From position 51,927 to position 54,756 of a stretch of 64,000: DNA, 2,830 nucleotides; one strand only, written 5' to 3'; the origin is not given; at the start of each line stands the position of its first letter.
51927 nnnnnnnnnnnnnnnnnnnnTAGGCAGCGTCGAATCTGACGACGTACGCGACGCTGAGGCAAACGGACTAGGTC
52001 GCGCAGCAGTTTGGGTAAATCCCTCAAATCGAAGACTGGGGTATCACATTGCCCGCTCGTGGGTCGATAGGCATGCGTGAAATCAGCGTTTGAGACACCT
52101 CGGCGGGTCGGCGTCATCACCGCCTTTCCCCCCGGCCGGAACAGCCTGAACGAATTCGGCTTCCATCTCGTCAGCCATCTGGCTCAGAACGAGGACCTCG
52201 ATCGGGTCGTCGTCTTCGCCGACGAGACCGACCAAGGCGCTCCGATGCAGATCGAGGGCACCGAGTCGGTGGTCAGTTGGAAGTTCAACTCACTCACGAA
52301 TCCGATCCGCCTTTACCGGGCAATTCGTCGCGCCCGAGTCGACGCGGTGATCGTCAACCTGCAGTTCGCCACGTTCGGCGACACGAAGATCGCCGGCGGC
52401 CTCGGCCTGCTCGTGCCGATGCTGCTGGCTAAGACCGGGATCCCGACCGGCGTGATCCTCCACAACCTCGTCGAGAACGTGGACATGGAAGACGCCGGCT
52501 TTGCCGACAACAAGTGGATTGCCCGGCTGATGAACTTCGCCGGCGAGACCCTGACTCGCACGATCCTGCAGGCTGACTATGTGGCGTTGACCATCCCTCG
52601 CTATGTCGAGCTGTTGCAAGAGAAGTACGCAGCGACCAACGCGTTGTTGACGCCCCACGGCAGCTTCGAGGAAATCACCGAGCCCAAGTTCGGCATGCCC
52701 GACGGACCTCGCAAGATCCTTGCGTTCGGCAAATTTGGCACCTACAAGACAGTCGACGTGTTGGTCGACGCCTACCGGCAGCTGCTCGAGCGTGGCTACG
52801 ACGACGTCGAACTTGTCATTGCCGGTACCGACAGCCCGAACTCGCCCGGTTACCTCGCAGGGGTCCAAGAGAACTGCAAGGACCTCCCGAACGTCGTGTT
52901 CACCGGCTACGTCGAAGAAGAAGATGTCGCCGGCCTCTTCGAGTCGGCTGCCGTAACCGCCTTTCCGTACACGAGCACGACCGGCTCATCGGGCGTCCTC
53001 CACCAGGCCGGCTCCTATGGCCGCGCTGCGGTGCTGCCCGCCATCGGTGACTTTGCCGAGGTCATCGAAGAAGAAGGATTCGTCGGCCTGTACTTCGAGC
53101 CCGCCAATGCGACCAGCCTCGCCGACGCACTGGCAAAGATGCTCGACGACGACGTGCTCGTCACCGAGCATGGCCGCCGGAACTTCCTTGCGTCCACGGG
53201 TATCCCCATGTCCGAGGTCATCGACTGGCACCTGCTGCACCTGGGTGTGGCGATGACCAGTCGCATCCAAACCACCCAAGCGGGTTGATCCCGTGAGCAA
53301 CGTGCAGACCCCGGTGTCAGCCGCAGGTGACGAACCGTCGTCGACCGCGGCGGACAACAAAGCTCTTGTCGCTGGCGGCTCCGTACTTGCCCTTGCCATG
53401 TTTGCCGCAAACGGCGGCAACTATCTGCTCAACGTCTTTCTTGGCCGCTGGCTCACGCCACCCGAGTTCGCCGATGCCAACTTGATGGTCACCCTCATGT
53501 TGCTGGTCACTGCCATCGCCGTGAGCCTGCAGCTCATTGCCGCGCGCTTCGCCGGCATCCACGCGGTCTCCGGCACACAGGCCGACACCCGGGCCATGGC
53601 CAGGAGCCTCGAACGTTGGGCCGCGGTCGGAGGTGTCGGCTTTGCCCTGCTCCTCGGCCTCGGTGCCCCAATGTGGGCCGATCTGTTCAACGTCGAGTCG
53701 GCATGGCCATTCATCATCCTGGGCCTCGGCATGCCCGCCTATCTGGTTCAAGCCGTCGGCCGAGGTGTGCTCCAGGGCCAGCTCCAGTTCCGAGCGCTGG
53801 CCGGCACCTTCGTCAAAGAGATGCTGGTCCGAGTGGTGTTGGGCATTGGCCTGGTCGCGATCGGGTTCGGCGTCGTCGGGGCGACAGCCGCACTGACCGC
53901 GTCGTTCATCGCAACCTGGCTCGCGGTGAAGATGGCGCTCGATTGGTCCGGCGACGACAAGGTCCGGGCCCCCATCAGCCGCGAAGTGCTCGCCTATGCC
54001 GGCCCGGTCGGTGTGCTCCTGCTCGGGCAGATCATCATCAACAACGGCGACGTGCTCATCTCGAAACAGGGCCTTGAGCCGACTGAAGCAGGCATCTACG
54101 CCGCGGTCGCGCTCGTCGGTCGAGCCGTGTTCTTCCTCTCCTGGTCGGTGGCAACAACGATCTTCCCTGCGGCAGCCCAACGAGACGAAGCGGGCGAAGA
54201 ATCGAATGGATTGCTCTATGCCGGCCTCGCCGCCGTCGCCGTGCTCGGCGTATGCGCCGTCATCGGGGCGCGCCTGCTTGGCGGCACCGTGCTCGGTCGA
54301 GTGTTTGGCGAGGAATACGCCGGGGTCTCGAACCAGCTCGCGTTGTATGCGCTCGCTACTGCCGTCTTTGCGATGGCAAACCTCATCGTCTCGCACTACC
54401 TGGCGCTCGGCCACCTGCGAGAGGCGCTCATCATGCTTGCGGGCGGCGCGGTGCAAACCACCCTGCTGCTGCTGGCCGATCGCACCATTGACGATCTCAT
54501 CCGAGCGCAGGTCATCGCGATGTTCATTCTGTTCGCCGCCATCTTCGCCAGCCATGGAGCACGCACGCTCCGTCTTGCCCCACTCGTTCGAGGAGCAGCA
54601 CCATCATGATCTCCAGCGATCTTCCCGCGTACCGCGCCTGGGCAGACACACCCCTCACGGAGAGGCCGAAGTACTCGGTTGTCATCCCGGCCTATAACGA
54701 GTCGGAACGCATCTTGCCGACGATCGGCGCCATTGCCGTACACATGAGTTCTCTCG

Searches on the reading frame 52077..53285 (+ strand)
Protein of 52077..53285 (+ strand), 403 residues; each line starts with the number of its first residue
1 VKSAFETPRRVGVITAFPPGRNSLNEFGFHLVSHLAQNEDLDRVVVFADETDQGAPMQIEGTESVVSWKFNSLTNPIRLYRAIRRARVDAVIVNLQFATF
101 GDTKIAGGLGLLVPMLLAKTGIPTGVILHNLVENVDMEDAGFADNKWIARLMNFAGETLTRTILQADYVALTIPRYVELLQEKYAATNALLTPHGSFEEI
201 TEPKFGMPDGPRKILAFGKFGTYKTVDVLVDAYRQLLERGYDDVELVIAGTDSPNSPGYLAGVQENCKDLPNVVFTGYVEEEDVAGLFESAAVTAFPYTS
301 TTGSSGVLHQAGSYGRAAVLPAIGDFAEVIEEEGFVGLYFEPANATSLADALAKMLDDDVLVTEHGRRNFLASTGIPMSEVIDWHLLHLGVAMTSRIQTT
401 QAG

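Call 3: search_protein_families(library=pfam, proteins=[window:52077-53285:+], max_evalue=0.01)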
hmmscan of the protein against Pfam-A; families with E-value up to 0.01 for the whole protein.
window:52077-53285:+ (403 aa): 3 families
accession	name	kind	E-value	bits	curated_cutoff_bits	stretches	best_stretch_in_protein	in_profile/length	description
PF13692.12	Glyco_trans_1_4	-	6.5e-21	75.5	27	1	212-358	2-142/142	Glycosyl transferases group 1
PF00534.26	Glycos_transf_1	-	1.6e-17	64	26.4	1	201-359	5-159/172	Glycosyl transferases group 1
PF13579.12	Glyco_trans_4_4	-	0.0023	18.7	29.7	1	42-184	19-146/158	Glycosyl transferase 4-like domain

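Call 31: find_homologous_proteins(query=window:52077-53285:+, max_evalue=1e-40)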
Query window:52077-53285:+ (403 aa): 3916 proteins with E <= 1e-40 among 8000 candidates; the best 120 are listed.
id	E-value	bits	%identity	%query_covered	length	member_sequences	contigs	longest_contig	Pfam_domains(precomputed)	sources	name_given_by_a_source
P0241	8.0e-255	863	95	100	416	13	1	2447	PF00534.27,PF13692.13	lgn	-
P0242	2.6e-236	802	89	99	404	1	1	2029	PF00534.27,PF13692.13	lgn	-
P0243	2.0e-234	796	87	99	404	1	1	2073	PF00534.27,PF13692.13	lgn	-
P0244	2.7e-231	785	95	91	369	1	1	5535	PF00534.27,PF13692.13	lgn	-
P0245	8.0e-231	784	95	91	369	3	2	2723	PF00534.27,PF13692.13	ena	-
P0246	5.5e-224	761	83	100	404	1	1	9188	PF00534.27,PF13692.13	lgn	-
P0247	7.5e-223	758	83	99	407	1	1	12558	PF00534.27,PF13692.13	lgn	-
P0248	1.7e-222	757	83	98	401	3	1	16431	PF00534.27,PF13692.13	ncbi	-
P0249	1.2e-221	754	81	100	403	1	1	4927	PF00534.27,PF13692.13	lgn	-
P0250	2.9e-221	752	81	100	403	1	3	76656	PF00534.27,PF13692.13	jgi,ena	-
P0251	7.2e-221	751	83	98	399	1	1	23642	PF00534.27,PF13692.13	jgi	-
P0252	3.6e-220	749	82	98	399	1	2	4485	PF00534.27,PF13692.13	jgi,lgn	-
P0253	3.4e-219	746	83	98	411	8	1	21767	PF00534.27,PF13692.13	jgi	-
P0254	1.9e-217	740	81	98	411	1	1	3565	PF00534.27,PF13692.13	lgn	-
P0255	3.3e-217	739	81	98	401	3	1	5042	PF00534.27,PF13692.13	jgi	-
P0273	1.7e-190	651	74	95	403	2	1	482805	PF00534.27,PF13692.13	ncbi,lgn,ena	-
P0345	5.3e-165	567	65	96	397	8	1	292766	PF00534.27,PF13579.13,PF13692.13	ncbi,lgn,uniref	ncbi:glycosyltransferase [Actinoplanes sp. NPDC051475]|uniref:glycosyltransferase n=1 Tax=Actinoplan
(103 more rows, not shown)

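Call 32: find_encoding_contigs(protein=P0250, flank=9000, max_places=1)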
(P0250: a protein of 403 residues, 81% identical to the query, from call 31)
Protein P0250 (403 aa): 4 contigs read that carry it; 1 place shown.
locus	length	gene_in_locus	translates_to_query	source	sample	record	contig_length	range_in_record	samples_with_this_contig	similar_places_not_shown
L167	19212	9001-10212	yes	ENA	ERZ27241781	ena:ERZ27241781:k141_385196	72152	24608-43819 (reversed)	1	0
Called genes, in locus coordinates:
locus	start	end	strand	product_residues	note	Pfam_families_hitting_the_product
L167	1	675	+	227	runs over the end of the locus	PF00486:Trans_reg_C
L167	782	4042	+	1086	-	-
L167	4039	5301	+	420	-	PF09134:Invasin_D3 (weak)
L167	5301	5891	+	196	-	-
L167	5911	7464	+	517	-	PF00512:HisKA, PF02518:HATPase_c, PF00072:Response_reg, PF01627:Hpt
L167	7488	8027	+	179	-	PF07700:HNOB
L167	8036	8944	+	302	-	PF00512:HisKA, PF13581:HATPase_c_2 (weak), PF02518:HATPase_c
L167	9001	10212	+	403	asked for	PF00534:Glycos_transf_1, PF13692:Glyco_trans_1_4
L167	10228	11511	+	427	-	PF13440:Polysacc_synt_3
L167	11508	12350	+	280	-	PF00535:Glycos_transf_2, PF10111:Glyco_tranf_2_2 (weak), PF13641:Glyco_tranf_2_3 (weak)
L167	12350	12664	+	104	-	PF01740:STAS, PF13466:STAS_2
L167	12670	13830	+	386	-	PF07228:SpoIIE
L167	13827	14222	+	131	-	PF13581:HATPase_c_2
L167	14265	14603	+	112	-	PF13466:STAS_2, PF01740:STAS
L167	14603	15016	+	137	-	PF00072:Response_reg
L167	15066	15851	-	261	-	-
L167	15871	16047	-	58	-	-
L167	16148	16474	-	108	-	-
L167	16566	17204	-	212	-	PF01243:PNPOx_N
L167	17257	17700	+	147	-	PF08818:DUF1801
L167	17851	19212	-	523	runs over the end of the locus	PF13229:Beta_helix (faint)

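Call 33: find_encoding_contigs(protein=P0273, flank=9000, max_places=1)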
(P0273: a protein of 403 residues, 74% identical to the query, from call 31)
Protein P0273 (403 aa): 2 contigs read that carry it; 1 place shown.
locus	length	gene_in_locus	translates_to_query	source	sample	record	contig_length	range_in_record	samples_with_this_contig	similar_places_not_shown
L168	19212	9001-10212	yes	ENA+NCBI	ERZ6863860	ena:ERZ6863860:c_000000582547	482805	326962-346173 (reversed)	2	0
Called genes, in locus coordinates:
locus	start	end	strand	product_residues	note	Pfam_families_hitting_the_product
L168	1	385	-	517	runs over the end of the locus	-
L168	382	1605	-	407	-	-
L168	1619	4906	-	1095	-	-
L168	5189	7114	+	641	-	PF00989:PAS, PF08447:PAS_3 (weak), PF00512:HisKA, PF02518:HATPase_c, PF00072:Response_reg, PF01627:Hpt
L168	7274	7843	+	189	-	PF07700:HNOB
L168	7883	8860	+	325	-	PF00512:HisKA, PF13581:HATPase_c_2 (weak), PF02518:HATPase_c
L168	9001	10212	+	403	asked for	PF00534:Glycos_transf_1, PF13692:Glyco_trans_1_4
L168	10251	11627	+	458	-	PF01943:Polysacc_synt, PF13440:Polysacc_synt_3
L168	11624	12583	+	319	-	PF00535:Glycos_transf_2, PF10111:Glyco_tranf_2_2 (weak)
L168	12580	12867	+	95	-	PF01740:STAS, PF13466:STAS_2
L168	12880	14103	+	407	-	PF07228:SpoIIE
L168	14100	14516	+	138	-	PF13581:HATPase_c_2, PF02518:HATPase_c (faint)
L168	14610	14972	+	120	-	PF01740:STAS, PF13466:STAS_2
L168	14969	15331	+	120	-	PF00072:Response_reg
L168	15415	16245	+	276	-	PF00561:Abhydrolase_1, PF12146:Hydrolase_4, PF12697:Abhydrolase_6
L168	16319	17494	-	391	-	PF01070:FMN_dh, PF03060:NMO (weak), PF01645:Glu_synthase (weak), PF00478:IMPDH (weak)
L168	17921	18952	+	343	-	PF00296:Bac_luciferase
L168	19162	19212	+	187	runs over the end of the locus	PF00908:dTDP_sugar_isom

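Call 34: find_encoding_contigs(protein=P0345, flank=9000, max_places=1)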
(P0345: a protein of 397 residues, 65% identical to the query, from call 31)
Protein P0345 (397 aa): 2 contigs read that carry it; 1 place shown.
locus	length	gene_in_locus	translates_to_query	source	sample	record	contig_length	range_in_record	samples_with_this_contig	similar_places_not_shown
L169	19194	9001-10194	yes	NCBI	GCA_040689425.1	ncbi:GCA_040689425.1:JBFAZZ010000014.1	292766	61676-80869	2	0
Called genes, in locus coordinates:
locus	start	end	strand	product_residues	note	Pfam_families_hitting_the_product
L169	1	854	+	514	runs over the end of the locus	PF08448:PAS_4, PF12860:PAS_7 (faint), PF00989:PAS, PF13188:PAS_8 (weak), PF08448:PAS_4, PF13426:PAS_9, PF02518:HATPase_c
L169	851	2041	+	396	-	PF00072:Response_reg, PF08668:HDOD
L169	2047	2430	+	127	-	PF00072:Response_reg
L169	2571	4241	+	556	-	PF00082:Peptidase_S8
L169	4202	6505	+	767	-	PF13185:GAF_2 (faint), PF00989:PAS (weak), PF00512:HisKA, PF02518:HATPase_c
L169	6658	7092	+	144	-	PF00535:Glycos_transf_2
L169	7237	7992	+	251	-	PF00563:EAL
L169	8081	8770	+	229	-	PF00072:Response_reg, PF00486:Trans_reg_C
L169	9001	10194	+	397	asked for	PF13579:Glyco_trans_4_4 (weak), PF00534:Glycos_transf_1, PF13692:Glyco_trans_1_4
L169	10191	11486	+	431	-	PF13440:Polysacc_synt_3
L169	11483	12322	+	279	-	PF00535:Glycos_transf_2, PF10111:Glyco_tranf_2_2, PF13641:Glyco_tranf_2_3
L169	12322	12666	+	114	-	PF13466:STAS_2, PF01740:STAS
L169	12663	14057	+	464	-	PF07228:SpoIIE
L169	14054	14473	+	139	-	PF13581:HATPase_c_2, PF02518:HATPase_c (weak)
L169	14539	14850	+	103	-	PF01740:STAS, PF13466:STAS_2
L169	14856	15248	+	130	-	PF00072:Response_reg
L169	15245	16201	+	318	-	PF03372:Exo_endo_phos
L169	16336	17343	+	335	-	PF03372:Exo_endo_phos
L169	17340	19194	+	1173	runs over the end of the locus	-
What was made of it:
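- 52077..55433 (+): Glycan genes: GT4 glycosyltransferase (52077-53288), Wzx-like flippase (53293-54609), and a GT2 polyprenyl-phosphate-sugar-synthase-like enzyme (54606-55433). The order is conserved to Actinoplanes (calls 32-34).
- In L167 and L168 it is preceded by a hybrid HK (HisKA-HATPase-REC-HPt), an H-NOX protein and a second HK (calls 32-34). The module is conserved as far as Actinoplanes without CotH (calls 32-34).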

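Call 67: search_protein_families(library=ncbifam, proteins=[window:52077-53285:+], max_evalue=0.001)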
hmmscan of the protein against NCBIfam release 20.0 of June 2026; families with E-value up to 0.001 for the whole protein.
window:52077-53285:+ (403 aa): 7 families
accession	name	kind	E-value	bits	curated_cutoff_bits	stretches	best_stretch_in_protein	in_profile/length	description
NF041876.1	EPS_EpsE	equivalog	6.8e-12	45.3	400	1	207-364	210-367/389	exopolysaccharide biosynthesis GT4 family glycosyltransferase EpsE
TIGR04063.1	stp3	hypoth_equivalog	2.9e-07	29.7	442.05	1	204-359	207-361/397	TIGR04063 family PEP-CTERM/XrtA system glycosyltransferase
TIGR04047.1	MSMEG_0565_glyc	hypoth_equivalog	4e-07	29.5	259.85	1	212-361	194-344/373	MSMEG_0565 family glycosyltransferase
TIGR03449.1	mycothiol_MshA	equivalog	1.3e-06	27.6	462.5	1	203-367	212-378/406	D-inositol-3-phosphate glycosyltransferase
NF041879.1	EPS_EpsH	equivalog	9.7e-05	21.3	800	1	211-336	237-358/431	exopolysaccharide biosynthesis glycosyltransferase EpsH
TIGR03088.1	stp2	hypoth_equivalog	0.00015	20.9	409.05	1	211-368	194-348/374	TIGR03088 family PEP-CTERM/XrtA system glycosyltransferase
TIGR04157.1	glyco_rSAM_CFB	subfamily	0.00028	20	400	1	204-293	220-303/406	TIGR04157 family glycosyltransferase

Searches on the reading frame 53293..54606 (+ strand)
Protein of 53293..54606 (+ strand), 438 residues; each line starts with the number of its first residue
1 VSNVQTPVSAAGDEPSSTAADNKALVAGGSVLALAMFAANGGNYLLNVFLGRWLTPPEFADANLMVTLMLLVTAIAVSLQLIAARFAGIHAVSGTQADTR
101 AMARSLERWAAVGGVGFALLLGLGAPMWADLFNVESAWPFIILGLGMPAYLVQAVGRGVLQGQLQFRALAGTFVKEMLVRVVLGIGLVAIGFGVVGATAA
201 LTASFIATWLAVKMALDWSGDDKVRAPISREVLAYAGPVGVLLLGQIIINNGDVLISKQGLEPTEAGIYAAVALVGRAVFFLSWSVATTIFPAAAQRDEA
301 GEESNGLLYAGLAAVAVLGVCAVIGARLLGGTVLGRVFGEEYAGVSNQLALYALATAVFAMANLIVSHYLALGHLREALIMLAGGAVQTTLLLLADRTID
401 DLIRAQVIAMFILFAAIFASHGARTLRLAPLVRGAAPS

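Call 3: search_protein_families(library=pfam, proteins=[window:53293-54606:+], max_evalue=0.01)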
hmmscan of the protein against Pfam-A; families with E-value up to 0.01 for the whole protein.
window:53293-54606:+ (438 aa): 2 families
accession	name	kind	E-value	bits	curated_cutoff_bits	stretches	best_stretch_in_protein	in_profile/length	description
PF13440.11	Polysacc_synt_3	-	2e-11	44.1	23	1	95-345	39-291/293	Polysaccharide biosynthesis protein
PF01943.22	Polysacc_synt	-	1.1e-07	32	28.2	1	25-296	1-272/274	Polysaccharide biosynthesis protein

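Call 67: search_protein_families(library=ncbifam, proteins=[window:53293-54606:+], max_evalue=0.001)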
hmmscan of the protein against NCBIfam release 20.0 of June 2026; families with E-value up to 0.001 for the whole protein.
window:53293-54606:+ (438 aa): 0 families
